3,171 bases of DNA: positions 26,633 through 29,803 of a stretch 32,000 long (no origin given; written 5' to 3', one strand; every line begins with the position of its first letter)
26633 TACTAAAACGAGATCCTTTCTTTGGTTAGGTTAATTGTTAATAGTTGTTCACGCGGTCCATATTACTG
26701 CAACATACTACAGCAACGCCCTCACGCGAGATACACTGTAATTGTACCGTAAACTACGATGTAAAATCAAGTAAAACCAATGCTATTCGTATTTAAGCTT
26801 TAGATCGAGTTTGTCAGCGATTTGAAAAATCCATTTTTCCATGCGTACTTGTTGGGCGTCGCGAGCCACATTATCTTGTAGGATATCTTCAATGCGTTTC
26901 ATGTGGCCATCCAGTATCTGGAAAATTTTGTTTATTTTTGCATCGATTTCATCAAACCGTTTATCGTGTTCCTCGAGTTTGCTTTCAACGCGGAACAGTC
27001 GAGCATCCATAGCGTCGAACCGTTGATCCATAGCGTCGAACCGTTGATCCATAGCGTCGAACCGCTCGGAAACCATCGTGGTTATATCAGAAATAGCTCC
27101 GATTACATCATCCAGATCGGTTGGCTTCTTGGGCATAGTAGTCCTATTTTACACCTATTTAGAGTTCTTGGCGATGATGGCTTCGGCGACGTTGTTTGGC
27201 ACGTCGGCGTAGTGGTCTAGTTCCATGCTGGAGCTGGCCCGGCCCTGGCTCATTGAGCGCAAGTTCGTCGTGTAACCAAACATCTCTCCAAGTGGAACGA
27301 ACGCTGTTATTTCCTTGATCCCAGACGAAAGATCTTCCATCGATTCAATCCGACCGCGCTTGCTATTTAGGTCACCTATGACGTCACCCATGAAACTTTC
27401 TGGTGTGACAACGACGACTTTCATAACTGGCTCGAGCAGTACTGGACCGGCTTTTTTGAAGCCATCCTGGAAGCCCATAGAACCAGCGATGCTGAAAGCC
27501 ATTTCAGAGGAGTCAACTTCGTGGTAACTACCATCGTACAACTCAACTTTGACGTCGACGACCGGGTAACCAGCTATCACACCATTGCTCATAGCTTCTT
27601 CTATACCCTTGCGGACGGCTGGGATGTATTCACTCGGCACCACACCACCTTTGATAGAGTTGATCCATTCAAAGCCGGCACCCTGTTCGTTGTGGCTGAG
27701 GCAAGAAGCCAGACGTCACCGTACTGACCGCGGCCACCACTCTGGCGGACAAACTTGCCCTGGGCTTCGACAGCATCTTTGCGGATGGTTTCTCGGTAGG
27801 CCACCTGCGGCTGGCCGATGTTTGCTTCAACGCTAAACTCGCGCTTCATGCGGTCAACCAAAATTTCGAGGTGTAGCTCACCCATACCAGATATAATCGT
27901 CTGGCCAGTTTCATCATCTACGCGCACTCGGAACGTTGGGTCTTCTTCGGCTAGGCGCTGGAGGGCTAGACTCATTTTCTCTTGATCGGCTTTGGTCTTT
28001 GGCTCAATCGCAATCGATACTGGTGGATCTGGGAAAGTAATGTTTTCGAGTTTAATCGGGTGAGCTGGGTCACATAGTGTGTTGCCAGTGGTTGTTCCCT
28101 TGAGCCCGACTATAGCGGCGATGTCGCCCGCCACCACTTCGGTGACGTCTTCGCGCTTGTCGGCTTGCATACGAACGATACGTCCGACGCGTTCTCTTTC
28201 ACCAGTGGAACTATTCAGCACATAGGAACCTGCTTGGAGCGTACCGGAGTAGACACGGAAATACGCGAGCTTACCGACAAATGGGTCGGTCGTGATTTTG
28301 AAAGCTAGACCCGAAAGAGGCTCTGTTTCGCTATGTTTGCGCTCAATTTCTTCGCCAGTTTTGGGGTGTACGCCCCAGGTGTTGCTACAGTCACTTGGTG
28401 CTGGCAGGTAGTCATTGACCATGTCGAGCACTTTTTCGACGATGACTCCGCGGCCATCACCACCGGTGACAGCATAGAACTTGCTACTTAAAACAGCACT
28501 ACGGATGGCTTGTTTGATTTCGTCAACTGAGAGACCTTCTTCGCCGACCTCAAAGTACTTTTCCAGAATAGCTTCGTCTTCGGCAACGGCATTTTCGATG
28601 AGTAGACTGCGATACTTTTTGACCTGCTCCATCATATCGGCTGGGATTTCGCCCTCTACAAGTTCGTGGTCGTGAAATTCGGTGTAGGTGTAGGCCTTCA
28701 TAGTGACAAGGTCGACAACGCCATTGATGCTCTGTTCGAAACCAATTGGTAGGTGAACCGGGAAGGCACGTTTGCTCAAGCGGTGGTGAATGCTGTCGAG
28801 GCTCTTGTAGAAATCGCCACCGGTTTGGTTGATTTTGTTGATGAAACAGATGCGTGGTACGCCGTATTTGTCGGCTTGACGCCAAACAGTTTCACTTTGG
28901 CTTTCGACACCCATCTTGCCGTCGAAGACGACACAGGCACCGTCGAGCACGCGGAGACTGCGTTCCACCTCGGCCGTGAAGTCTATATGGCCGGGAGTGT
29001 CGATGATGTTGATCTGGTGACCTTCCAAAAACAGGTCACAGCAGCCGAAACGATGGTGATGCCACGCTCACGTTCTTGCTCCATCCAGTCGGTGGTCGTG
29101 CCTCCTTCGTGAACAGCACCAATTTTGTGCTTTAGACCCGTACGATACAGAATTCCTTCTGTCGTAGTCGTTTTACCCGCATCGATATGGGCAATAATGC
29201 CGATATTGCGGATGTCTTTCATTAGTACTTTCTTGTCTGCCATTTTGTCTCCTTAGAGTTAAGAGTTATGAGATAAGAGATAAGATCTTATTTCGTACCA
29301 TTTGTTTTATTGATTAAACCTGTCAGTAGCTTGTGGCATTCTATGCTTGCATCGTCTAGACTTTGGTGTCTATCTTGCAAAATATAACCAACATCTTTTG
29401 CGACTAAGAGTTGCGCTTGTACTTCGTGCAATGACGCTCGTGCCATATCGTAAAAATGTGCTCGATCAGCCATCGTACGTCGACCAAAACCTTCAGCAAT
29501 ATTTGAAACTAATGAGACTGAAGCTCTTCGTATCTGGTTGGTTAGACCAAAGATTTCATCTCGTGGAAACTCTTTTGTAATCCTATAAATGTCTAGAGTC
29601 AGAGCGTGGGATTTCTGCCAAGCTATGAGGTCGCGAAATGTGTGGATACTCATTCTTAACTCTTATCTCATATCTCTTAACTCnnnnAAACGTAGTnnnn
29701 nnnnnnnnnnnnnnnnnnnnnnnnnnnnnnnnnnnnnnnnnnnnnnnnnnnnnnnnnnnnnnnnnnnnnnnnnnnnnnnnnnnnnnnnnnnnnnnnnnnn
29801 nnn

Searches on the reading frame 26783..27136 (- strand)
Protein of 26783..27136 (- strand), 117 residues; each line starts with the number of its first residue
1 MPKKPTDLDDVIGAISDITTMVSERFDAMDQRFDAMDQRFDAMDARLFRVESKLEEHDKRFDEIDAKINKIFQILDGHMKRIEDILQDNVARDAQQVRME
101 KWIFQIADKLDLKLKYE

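Call 60: search_protein_families(library=pfam, proteins=[window:26783-27136:-], max_evalue=0.01)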
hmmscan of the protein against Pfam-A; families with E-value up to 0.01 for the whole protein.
window:26783-27136:- (117 aa): 9 families
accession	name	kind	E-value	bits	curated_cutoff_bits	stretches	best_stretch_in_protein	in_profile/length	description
PF23991.1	DUF7310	-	9.8e-06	26.4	40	0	42-94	27-74/83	Coiled-coil region of unknown function (DUF7310)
PF07889.17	DUF1664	-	0.00019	21.9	34.6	1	7-83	49-121/124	Protein of unknown function (DUF1664)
PF05531.17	NPV_P10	-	0.00032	21.5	29.8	1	20-78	7-68/75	Nucleopolyhedrovirus P10 protein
PF10158.14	LOH1CR12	-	0.0016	18.9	24.7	1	28-91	48-108/131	Tumour suppressor protein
PF02601.20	Exonuc_VII_L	-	0.0024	17.8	35.9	1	19-91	150-223/315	Exonuclease VII, large subunit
PF19220.6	Rod_CreS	-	0.0036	16.8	100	1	28-101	203-276/359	Crescentin, rod domain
PF10779.14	XhlA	-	0.0056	17.3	34.7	0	44-85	3-44/67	Haemolysin XhlA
PF01496.24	V_ATPase_I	-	0.0072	14.7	30.7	1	40-112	227-302/815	V-type ATPase 116kDa subunit family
PF04513.17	Baculo_PEP_C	-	0.01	16.4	38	0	7-87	17-95/140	Baculovirus polyhedron envelope protein, PEP, C terminus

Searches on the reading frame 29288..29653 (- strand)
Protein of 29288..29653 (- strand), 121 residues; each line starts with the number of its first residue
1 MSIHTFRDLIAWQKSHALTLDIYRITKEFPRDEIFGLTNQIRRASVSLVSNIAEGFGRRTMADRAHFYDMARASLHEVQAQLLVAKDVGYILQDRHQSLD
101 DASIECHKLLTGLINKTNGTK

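Call 60: search_protein_families(library=pfam, proteins=[window:29288-29653:-], max_evalue=0.01)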
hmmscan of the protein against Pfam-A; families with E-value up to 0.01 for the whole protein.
window:29288-29653:- (121 aa): 2 families
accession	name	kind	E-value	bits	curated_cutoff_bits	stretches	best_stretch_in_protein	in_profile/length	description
PF05635.17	23S_rRNA_IVP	-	9.9e-36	122.6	33.8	1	7-112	1-106/106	23S rRNA-intervening sequence protein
PF22296.2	bAvd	-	7e-08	33.4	40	1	10-116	2-106/107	bAvd-like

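Call 73: find_homologous_proteins(query=window:29288-29653:-, max_evalue=1e-20)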
Query window:29288-29653:- (121 aa): 1533 proteins with E <= 1e-20 among 3044 candidates; the best 120 are listed.
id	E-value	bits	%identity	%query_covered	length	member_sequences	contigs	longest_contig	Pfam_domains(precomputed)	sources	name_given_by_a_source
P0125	9.6e-72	257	99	98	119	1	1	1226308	PF22296.3,PF05635.18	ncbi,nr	ncbi:four helix bundle protein [Candidatus Saccharibacteria bacterium]|nr:MAG: four helix bundle pro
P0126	3.6e-63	229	87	100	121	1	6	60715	PF22296.3,PF05635.18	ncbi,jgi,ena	jgi:four helix bundle protein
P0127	1.4e-61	224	85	100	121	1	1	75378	PF22296.3,PF05635.18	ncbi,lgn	-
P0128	5.1e-61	222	83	100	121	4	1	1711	PF22296.3,PF05635.18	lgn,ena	-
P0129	6.6e-59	215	83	100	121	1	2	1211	PF22296.3,PF05635.18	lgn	-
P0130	7.1e-57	209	78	98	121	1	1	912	PF22296.3,PF05635.18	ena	-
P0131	7.7e-57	209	81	98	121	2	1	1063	PF22296.3,PF05635.18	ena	-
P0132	1.7e-56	207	77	100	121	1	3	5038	PF22296.3,PF05635.18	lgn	-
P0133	3.5e-54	200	79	97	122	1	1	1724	PF22296.3,PF05635.18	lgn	-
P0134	1.9e-52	194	73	99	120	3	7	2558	PF22296.3,PF05635.18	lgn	-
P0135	4.2e-52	193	73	99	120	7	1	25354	PF22296.3,PF05635.18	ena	-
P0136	4.4e-52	193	78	97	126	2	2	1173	PF22296.3,PF05635.18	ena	-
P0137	7.9e-52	192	72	100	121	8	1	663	PF22296.3,PF05635.18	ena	-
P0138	4.9e-51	190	74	97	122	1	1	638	PF22296.3,PF05635.18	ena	-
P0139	2.2e-50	188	74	97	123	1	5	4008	PF22296.3,PF05635.18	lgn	-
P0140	4.4e-50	187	73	93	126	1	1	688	PF22296.3,PF05635.18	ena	-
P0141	2.6e-49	184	70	97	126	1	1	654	PF22296.3,PF05635.18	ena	-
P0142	2.7e-49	184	72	95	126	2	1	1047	PF22296.3,PF05635.18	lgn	-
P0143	3.3e-49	184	70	98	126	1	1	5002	PF22296.3,PF05635.18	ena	-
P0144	3.3e-49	184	70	97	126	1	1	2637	PF22296.3,PF05635.18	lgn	-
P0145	3.7e-49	184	72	97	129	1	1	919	PF05635.18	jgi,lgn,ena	-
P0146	4.5e-49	184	68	97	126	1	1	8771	PF22296.3,PF05635.18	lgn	-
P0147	4.6e-49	184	68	98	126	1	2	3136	PF22296.3,PF05635.18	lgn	-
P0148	1.1e-48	182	67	96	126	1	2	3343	PF22296.3,PF05635.18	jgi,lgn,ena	jgi:four helix bundle protein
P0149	1.8e-48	182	70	96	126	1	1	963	PF22296.3,PF05635.18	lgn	-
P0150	1.8e-48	182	73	97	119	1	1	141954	PF22296.3,PF05635.18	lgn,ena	-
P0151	2.2e-48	181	67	97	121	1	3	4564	PF22296.3,PF05635.18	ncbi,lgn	-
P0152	2.5e-48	181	68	97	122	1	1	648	PF05635.18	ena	-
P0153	2.7e-48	181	69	97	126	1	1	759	PF05635.18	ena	-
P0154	8.8e-48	179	68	97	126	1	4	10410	PF22296.3,PF05635.18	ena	-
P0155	1.2e-47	179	70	99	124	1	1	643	PF22296.3,PF05635.18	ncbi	-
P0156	1.5e-47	179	68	99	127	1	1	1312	PF05635.18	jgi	jgi:four helix bundle protein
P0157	1.7e-47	179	69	97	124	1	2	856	PF22296.3,PF05635.18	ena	-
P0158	1.8e-47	178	70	95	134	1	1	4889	PF22296.3,PF05635.18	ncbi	-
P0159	2.0e-47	178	72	96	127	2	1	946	PF22296.3,PF05635.18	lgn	-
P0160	2.3e-47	178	69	98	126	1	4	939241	PF22296.3,PF05635.18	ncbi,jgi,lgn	ncbi:MAG: four helix bundle protein [Candidatus Saccharimonadales bacterium]|jgi:four helix bundle p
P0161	2.3e-47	178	66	96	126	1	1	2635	PF22296.3,PF05635.18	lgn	-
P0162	2.4e-47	178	67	96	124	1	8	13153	PF22296.3,PF05635.18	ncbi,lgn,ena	-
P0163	2.5e-47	178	69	97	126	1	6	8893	PF22296.3,PF05635.18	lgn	-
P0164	3.3e-47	178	68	97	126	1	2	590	PF22296.3,PF05635.18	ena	-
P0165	3.8e-47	177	66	98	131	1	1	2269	PF22296.3,PF05635.18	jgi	jgi:four helix bundle protein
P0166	5.6e-47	177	69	95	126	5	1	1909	PF22296.3,PF05635.18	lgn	-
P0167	6.0e-47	177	69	96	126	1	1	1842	PF05635.18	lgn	-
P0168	6.7e-47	177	69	97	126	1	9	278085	PF22296.3,PF05635.18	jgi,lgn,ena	-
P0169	6.9e-47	177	70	95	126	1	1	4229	PF22296.3,PF05635.18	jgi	jgi:four helix bundle protein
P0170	7.3e-47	176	68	98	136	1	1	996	PF22296.3,PF05635.18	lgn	-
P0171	7.6e-47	176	68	97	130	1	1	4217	PF22296.3,PF05635.18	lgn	-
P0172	9.7e-47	176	69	95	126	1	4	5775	PF22296.3,PF05635.18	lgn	-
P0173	1.3e-46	176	68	97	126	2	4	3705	PF22296.3,PF05635.18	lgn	-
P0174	1.6e-46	175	69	96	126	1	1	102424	PF22296.3,PF05635.18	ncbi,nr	ncbi:four helix bundle protein [Candidatus Saccharibacteria bacterium]|nr:four helix bundle protein 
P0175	1.8e-46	175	68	97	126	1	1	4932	PF22296.3,PF05635.18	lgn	-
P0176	2.0e-46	175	67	98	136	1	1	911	PF22296.3,PF05635.18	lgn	-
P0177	2.4e-46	175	65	95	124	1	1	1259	PF22296.3,PF05635.18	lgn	-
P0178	2.9e-46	175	65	98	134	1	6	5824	PF22296.3,PF05635.18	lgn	-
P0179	2.9e-46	175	65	98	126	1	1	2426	PF22296.3,PF05635.18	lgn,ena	-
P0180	2.9e-46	175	66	96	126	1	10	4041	PF22296.3,PF05635.18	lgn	-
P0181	4.4e-46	174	67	96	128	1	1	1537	PF05635.18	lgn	-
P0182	6.5e-46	173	67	97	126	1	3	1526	PF22296.3,PF05635.18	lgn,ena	-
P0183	6.5e-46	173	67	98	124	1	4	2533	PF22296.3,PF05635.18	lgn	-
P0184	8.4e-46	173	67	95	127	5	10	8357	PF22296.3,PF05635.18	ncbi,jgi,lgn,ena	jgi:four helix bundle protein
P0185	1.1e-45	173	67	97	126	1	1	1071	PF22296.3,PF05635.18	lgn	-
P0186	1.1e-45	173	66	97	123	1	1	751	PF22296.3,PF05635.18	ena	-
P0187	1.2e-45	173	66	95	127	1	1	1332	PF22296.3,PF05635.18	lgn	-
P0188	2.1e-45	172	69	96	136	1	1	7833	PF22296.3,PF05635.18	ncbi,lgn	-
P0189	2.3e-45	172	66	97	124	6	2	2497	PF22296.3,PF05635.18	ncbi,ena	-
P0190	4.0e-45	171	69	96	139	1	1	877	PF22296.3,PF05635.18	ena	-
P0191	4.4e-45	171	65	97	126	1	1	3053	PF22296.3,PF05635.18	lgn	-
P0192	4.4e-45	171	65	97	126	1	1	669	PF22296.3,PF05635.18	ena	-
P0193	4.6e-45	171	68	97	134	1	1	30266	PF22296.3,PF05635.18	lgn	-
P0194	5.2e-45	171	68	97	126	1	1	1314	PF22296.3,PF05635.18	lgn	-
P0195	5.4e-45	170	66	95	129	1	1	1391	PF22296.3,PF05635.18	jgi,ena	-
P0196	5.5e-45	170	69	97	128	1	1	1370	PF22296.3,PF05635.18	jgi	-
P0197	6.1e-45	170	66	98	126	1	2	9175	PF22296.3,PF05635.18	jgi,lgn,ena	-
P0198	7.2e-45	170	65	98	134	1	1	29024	PF22296.3,PF05635.18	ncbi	-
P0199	7.6e-45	170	65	98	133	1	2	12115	PF22296.3,PF05635.18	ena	-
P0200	8.6e-45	170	65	98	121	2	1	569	PF22296.3,PF05635.18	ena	-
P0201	9.0e-45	170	64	96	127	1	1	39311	PF22296.3,PF05635.18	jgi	jgi:four helix bundle protein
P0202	2.5e-44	168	68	97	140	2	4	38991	PF22296.3,PF05635.18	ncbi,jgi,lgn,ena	jgi:four helix bundle protein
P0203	3.1e-44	168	69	96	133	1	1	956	PF22296.3,PF05635.18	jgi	-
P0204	3.6e-44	168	67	95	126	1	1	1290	PF22296.3,PF05635.18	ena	-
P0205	5.5e-44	167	66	98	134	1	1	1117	PF22296.3,PF05635.18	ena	-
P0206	7.3e-44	167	64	97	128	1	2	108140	PF05635.18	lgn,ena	-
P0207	9.0e-44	167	67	98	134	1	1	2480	PF22296.3,PF05635.18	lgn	-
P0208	1.2e-43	166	65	98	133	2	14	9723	PF22296.3,PF05635.18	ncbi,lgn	ncbi:MAG: four helix bundle protein [Candidatus Saccharimonadaceae bacterium]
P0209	1.5e-43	166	62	98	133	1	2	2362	PF22296.3,PF05635.18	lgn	-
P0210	1.6e-43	166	67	97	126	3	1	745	PF22296.3,PF05635.18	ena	-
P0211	1.9e-43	165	65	95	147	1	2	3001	PF05635.18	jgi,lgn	jgi:four helix bundle protein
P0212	2.0e-43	165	66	95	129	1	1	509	PF22296.3,PF05635.18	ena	-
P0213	2.2e-43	165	67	98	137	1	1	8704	PF05635.18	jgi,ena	-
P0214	6.2e-43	164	63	98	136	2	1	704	PF22296.3,PF05635.18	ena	-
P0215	6.8e-43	164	66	95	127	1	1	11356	PF22296.3,PF05635.18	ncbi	-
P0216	7.5e-43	164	63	98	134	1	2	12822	PF22296.3,PF05635.18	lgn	-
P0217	1.1e-42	163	66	96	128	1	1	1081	PF22296.3,PF05635.18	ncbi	-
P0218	1.2e-42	163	64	98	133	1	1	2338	PF05635.18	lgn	-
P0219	3.0e-42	162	65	95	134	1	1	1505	PF22296.3,PF05635.18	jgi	jgi:four helix bundle protein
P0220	4.2e-42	161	63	96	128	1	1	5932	PF22296.3,PF05635.18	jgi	-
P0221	5.0e-42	161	63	98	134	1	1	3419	PF22296.3,PF05635.18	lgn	-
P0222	5.9e-42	161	64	98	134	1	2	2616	PF22296.3,PF05635.18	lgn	-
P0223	6.7e-42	160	64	96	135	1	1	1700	PF22296.3,PF05635.18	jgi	jgi:four helix bundle protein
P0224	7.4e-42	160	62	98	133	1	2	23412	PF22296.3,PF05635.18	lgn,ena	-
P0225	8.7e-42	160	63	98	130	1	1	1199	PF22296.3,PF05635.18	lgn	-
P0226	1.0e-41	160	61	98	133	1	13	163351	PF22296.3,PF05635.18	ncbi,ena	-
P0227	1.4e-41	159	62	98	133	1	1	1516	PF22296.3,PF05635.18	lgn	-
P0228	1.4e-41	159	64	98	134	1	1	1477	PF22296.3,PF05635.18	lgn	-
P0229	3.8e-41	158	66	96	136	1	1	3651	PF22296.3,PF05635.18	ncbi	-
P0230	5.2e-41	158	64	96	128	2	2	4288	PF22296.3,PF05635.18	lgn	-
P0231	8.4e-41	157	63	98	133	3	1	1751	PF05635.18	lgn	-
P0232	1.1e-40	157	65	96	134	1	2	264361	PF05635.18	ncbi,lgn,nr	ncbi:MAG TPA: four helix bundle protein [Candidatus Saccharimonadales bacterium]|nr:four helix bundl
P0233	1.7e-40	156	62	99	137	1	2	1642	PF22296.3,PF05635.18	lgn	-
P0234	2.3e-40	156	63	98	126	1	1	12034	PF22296.3,PF05635.18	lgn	-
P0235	2.7e-40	155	62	98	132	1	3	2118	PF22296.3,PF05635.18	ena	-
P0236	3.1e-40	155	69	82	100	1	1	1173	PF22296.3,PF05635.18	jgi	jgi:four helix bundle protein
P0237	4.5e-40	155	62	98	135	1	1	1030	PF05635.18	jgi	jgi:four helix bundle protein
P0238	8.5e-40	154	67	96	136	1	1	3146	PF05635.18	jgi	jgi:four helix bundle protein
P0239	1.3e-39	153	63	99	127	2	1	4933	PF05635.18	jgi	jgi:four helix bundle protein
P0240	1.7e-39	153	60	98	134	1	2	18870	PF22296.3,PF05635.18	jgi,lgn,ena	-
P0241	2.6e-39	152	61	99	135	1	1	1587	PF22296.3,PF05635.18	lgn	-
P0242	4.1e-39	152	61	96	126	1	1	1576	PF22296.3,PF05635.18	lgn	-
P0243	5.5e-39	151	60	98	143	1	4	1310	PF05635.18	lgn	-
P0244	6.6e-39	151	59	99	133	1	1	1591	PF22296.3,PF05635.18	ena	-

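Call 75: find_encoding_contigs(protein=P0125, flank=10000, max_places=3)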
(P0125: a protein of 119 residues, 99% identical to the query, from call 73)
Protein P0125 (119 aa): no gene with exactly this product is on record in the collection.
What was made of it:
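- On MITE (miniature inverted-repeat transposable element): The probable source genome (the 1.23-Mb contig of P0125) could not be retrieved (call 75).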

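Call 76: find_encoding_contigs(protein=P0126, flank=3000, max_places=6)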
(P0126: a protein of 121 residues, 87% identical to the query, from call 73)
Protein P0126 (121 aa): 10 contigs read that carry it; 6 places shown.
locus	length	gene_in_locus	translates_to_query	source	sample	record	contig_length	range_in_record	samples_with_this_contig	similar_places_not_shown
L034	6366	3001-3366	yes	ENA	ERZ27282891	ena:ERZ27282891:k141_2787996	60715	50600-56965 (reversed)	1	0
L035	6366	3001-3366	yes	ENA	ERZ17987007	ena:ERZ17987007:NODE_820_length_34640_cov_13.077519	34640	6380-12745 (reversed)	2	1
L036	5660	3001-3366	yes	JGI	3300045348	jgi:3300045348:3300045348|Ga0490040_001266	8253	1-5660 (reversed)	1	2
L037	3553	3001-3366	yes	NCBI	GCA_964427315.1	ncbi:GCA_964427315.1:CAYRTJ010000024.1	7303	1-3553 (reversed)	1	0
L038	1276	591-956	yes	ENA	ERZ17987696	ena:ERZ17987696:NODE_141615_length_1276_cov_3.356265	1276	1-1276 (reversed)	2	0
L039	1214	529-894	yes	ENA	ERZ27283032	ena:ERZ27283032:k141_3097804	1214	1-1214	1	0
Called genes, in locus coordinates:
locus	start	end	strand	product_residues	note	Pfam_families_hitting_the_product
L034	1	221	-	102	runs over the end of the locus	PF12840:HTH_20, PF01022:HTH_5, PF13412:HTH_24 (weak), PF08279:HTH_11 (weak), PF24033:DUF7342 (weak)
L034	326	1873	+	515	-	PF17803:Cadherin_4, PF17892:Cadherin_5, PF17963:Big_9, PF17803:Cadherin_4, PF17892:Cadherin_5, PF17963:Big_9, PF18911:PKD_4, PF00801:PKD, +1 more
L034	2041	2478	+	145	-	PF00164:Ribosom_S12_S23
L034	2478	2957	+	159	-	PF00177:Ribosomal_S7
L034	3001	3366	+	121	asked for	PF05635:23S_rRNA_IVP, PF22296:bAvd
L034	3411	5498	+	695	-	PF00009:GTP_EFTU, PF03144:GTP_EFTU_D2, PF22042:EF-G_D2, PF14492:EFG_III, PF16658:RF3_C (weak), PF03764:EFG_IV, PF00679:EFG_C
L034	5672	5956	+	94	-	PF01541:GIY-YIG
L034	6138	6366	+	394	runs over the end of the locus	PF00009:GTP_EFTU, PF03144:GTP_EFTU_D2, PF03143:GTP_EFTU_D3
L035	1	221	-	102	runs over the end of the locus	PF12840:HTH_20, PF01022:HTH_5, PF13412:HTH_24 (weak), PF08279:HTH_11 (weak), PF24033:DUF7342 (weak)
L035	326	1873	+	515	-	PF17803:Cadherin_4, PF17892:Cadherin_5, PF17963:Big_9, PF17803:Cadherin_4, PF17892:Cadherin_5, PF17963:Big_9, PF18911:PKD_4, PF00801:PKD, +1 more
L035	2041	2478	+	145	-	PF00164:Ribosom_S12_S23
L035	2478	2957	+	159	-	PF00177:Ribosomal_S7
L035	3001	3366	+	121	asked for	PF05635:23S_rRNA_IVP, PF22296:bAvd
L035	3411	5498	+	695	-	PF00009:GTP_EFTU, PF03144:GTP_EFTU_D2, PF22042:EF-G_D2, PF14492:EFG_III, PF16658:RF3_C (weak), PF03764:EFG_IV, PF00679:EFG_C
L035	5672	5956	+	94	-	PF01541:GIY-YIG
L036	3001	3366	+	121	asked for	PF05635:23S_rRNA_IVP, PF22296:bAvd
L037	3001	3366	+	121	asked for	PF05635:23S_rRNA_IVP, PF22296:bAvd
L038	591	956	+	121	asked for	PF05635:23S_rRNA_IVP, PF22296:bAvd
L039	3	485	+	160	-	?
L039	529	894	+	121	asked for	PF05635:23S_rRNA_IVP, PF22296:bAvd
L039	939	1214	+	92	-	?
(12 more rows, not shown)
